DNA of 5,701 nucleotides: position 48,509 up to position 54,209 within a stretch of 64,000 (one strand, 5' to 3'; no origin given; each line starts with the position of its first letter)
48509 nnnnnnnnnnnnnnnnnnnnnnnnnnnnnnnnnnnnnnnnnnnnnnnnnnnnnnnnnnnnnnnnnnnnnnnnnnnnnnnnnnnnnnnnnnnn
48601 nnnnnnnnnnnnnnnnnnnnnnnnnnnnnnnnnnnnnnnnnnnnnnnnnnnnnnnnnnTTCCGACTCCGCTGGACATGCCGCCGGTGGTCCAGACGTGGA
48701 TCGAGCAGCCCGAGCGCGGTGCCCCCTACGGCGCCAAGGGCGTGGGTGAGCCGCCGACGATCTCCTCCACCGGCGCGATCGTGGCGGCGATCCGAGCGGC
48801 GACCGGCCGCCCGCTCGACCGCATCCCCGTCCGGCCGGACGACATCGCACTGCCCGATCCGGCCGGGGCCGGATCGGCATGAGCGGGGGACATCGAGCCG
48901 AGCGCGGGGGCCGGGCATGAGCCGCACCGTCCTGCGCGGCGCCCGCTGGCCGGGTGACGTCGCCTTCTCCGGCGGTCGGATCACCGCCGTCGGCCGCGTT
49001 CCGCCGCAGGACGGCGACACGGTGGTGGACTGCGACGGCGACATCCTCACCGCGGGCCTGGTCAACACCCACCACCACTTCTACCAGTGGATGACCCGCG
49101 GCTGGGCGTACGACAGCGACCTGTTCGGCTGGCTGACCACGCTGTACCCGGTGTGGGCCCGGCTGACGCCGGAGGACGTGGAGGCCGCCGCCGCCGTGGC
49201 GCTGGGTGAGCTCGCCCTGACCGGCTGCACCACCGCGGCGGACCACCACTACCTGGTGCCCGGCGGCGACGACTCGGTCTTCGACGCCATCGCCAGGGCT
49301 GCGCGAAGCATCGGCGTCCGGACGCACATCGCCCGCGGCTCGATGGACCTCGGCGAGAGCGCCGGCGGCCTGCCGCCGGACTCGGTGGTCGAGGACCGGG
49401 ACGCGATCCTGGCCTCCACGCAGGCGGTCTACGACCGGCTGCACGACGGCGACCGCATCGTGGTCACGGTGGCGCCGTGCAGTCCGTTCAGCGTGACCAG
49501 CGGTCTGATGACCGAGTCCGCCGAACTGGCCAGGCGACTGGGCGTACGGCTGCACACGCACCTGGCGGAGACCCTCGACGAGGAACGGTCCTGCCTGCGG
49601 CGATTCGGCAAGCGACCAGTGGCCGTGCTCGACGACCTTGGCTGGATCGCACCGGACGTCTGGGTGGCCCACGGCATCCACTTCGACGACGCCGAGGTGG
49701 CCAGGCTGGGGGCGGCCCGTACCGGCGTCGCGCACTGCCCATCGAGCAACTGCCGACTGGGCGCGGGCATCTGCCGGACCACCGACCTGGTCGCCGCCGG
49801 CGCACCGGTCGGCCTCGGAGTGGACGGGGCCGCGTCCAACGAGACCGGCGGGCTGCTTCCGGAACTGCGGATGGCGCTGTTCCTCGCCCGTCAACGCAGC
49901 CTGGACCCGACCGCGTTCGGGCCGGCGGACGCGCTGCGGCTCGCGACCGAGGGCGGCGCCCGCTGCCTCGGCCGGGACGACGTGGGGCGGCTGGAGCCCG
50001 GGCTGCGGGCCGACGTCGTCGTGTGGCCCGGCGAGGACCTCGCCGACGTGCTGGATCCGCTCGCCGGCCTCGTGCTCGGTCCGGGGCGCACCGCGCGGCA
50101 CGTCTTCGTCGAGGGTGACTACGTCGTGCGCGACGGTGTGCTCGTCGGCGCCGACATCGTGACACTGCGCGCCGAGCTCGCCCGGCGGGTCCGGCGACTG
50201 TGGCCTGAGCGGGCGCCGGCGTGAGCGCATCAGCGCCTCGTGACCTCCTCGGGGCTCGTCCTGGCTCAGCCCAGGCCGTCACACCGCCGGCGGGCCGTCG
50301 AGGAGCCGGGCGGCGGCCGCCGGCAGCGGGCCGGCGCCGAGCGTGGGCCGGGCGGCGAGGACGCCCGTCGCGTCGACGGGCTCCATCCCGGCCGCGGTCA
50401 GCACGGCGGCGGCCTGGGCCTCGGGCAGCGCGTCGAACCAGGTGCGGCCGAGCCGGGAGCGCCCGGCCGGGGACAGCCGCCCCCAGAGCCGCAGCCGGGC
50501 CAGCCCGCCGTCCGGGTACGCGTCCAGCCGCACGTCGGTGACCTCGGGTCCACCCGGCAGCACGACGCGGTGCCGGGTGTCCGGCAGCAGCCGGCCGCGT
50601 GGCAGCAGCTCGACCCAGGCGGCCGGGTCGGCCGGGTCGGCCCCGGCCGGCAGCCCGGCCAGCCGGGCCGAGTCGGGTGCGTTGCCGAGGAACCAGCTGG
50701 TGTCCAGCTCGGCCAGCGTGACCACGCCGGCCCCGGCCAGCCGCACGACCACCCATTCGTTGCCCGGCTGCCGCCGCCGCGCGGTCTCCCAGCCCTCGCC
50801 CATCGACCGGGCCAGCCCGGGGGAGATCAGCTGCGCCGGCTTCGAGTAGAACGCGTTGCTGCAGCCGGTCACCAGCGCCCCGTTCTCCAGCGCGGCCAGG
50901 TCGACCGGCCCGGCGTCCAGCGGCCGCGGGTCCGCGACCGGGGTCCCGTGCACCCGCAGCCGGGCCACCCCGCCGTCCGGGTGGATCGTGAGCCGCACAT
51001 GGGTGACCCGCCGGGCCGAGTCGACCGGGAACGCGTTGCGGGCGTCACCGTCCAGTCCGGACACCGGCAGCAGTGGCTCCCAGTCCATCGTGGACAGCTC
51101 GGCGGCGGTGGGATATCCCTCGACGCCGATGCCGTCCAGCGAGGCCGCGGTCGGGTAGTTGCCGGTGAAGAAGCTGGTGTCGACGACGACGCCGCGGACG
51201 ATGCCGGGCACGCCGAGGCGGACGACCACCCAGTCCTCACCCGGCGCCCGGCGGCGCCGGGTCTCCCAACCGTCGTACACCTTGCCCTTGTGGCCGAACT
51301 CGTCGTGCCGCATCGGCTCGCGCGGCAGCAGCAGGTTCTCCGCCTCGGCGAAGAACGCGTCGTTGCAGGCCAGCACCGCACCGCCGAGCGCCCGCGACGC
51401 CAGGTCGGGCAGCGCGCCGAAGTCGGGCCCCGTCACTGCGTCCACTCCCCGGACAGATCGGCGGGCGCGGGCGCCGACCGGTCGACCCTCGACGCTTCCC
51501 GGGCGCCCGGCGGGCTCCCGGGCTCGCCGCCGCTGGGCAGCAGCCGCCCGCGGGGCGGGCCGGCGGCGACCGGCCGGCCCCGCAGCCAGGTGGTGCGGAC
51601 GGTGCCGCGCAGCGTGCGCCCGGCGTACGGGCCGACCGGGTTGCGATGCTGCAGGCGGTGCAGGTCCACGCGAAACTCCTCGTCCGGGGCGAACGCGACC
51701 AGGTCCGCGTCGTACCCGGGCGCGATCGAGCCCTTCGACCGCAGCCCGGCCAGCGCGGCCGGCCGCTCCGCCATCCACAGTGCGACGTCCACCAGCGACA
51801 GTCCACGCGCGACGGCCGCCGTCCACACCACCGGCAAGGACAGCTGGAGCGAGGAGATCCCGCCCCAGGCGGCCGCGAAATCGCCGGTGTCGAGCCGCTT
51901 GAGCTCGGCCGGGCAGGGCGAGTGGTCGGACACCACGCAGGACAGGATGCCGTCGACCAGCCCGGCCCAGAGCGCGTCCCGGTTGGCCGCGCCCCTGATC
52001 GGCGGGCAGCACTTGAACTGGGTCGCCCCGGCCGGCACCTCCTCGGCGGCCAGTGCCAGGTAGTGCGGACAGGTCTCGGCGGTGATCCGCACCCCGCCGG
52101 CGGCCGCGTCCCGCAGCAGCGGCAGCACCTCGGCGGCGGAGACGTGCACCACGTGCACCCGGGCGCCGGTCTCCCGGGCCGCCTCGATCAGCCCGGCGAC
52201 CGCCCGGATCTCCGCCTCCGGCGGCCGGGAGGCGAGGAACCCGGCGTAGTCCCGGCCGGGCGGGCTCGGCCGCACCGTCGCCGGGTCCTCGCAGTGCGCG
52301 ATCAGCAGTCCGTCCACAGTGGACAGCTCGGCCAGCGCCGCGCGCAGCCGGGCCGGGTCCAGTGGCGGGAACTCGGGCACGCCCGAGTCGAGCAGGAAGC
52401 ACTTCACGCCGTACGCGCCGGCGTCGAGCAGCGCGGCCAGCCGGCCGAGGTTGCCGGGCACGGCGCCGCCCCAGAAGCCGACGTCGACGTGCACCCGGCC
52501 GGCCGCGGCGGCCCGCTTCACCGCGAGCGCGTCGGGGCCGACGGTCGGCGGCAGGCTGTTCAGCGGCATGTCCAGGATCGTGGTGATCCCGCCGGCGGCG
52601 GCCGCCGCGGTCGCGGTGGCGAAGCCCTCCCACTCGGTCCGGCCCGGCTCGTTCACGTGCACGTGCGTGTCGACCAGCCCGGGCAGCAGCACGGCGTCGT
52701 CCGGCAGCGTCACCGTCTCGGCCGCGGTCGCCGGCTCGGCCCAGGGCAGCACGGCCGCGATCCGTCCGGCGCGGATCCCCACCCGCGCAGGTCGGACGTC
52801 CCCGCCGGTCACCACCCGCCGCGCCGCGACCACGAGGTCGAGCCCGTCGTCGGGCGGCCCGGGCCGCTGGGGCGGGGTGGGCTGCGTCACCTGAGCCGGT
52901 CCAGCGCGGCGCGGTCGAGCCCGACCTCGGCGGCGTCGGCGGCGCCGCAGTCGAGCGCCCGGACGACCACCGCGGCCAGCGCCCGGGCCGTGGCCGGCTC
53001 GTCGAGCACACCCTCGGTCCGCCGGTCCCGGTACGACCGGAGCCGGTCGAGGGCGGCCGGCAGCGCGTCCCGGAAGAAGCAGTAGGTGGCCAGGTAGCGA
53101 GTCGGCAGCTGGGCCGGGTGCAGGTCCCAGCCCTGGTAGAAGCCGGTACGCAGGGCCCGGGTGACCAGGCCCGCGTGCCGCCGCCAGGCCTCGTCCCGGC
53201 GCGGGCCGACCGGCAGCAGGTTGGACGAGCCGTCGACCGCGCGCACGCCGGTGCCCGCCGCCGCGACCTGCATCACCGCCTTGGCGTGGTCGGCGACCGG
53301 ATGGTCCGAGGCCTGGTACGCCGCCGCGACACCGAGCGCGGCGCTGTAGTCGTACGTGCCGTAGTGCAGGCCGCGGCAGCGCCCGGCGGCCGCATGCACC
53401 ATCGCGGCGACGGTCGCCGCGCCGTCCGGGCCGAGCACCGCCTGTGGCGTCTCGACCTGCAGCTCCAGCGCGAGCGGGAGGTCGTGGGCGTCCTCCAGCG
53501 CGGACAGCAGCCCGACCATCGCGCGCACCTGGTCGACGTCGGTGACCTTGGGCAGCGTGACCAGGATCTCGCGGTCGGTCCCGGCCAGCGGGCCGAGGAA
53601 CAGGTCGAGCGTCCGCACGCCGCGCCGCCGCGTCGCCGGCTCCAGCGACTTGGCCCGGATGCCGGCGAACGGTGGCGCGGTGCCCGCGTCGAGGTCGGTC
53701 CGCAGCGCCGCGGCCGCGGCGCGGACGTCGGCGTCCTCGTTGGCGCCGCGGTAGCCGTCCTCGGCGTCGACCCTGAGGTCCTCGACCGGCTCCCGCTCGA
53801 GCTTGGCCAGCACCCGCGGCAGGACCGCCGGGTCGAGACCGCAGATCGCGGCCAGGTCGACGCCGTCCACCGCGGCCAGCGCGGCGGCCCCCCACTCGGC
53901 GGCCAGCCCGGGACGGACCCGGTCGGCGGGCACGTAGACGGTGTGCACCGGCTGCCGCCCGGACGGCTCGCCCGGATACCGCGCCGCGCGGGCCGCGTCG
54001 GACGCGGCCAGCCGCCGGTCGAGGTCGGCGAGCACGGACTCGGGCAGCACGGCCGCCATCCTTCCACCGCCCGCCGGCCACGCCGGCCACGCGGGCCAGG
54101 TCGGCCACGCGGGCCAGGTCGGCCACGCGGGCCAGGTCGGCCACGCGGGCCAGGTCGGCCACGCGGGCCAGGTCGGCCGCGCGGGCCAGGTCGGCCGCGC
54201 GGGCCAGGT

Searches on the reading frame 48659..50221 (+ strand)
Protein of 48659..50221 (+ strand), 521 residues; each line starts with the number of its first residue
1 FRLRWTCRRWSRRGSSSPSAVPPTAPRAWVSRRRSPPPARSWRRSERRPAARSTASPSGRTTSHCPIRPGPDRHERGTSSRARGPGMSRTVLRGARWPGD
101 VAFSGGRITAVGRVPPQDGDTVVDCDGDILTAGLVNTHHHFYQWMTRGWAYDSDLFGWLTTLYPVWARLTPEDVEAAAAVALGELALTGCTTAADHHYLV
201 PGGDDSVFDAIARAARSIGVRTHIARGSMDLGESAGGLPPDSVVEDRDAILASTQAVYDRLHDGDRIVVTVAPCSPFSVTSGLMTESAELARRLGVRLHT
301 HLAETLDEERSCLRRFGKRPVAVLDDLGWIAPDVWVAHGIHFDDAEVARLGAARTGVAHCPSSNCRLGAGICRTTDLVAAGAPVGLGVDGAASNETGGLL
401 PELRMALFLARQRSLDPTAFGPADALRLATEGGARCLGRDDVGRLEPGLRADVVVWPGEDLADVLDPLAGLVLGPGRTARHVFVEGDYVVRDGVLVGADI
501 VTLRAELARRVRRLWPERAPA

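Call 66: search_protein_families(library=pfam, proteins=[window:48659-50221:+], max_evalue=0.0001)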
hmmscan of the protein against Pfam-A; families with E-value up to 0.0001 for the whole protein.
window:48659-50221:+ (521 aa): 2 families
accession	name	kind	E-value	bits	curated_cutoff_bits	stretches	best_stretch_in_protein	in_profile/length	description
PF01979.26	Amidohydro_1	-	1.1e-54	186.4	25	1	129-486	1-342/345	Amidohydrolase family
PF07969.17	Amidohydro_3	-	3.3e-11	43.8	29.7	1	168-488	151-470/472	Amidohydrolase family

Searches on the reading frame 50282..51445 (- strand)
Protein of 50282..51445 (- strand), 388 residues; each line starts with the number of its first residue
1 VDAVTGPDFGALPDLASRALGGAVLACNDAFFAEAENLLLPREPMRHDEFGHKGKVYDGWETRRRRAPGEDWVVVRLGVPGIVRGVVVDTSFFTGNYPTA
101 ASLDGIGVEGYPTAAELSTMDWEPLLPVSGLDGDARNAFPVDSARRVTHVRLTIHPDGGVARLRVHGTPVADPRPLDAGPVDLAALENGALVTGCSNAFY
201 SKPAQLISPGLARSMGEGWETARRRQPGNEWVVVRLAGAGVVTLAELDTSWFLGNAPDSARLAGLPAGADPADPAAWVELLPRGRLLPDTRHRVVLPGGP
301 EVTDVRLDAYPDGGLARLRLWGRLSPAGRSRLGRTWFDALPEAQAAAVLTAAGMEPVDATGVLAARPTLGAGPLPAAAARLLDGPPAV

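Call 95: search_protein_families(library=pfam, proteins=[window:50282-51445:-], max_evalue=0.001)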
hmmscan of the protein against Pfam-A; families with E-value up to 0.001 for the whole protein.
window:50282-51445:- (388 aa): 1 family
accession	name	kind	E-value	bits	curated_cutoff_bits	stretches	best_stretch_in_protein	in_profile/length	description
PF03561.21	Allantoicase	-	1e-86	288.9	27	2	21-169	1-154/155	Allantoicase repeat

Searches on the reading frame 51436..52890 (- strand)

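Call 95: search_protein_families(library=pfam, proteins=[window:51436-52890:-], max_evalue=0.001)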
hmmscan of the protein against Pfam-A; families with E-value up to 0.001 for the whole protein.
window:51436-52890:- (485 aa): 2 families
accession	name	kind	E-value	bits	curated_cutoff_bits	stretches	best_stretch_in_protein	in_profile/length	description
PF01979.26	Amidohydro_1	-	5.4e-22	78.9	25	1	67-441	1-345/345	Amidohydrolase family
PF07969.17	Amidohydro_3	-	2.5e-11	44.2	29.7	1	369-442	412-472/472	Amidohydrolase family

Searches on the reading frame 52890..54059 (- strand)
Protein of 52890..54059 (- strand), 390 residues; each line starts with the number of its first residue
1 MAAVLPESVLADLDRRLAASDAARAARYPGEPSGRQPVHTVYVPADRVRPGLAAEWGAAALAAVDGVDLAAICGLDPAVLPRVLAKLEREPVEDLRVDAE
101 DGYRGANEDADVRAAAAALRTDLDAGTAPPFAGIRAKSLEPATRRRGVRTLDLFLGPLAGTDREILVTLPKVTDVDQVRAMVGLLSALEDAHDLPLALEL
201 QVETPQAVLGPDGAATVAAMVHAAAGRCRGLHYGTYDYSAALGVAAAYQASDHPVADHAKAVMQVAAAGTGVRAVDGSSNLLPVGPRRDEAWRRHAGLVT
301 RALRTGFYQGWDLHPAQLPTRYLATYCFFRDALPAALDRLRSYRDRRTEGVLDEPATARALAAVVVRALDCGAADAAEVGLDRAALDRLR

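Call 95: search_protein_families(library=pfam, proteins=[window:52890-54059:-], max_evalue=0.001)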
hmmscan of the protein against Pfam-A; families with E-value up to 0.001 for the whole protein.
window:52890-54059:- (390 aa): 1 family
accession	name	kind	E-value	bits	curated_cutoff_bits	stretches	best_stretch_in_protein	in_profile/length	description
PF22484.2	DUF6986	-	4.6e-142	474.1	27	1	17-386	1-400/408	Domain of unknown function (DUF6986)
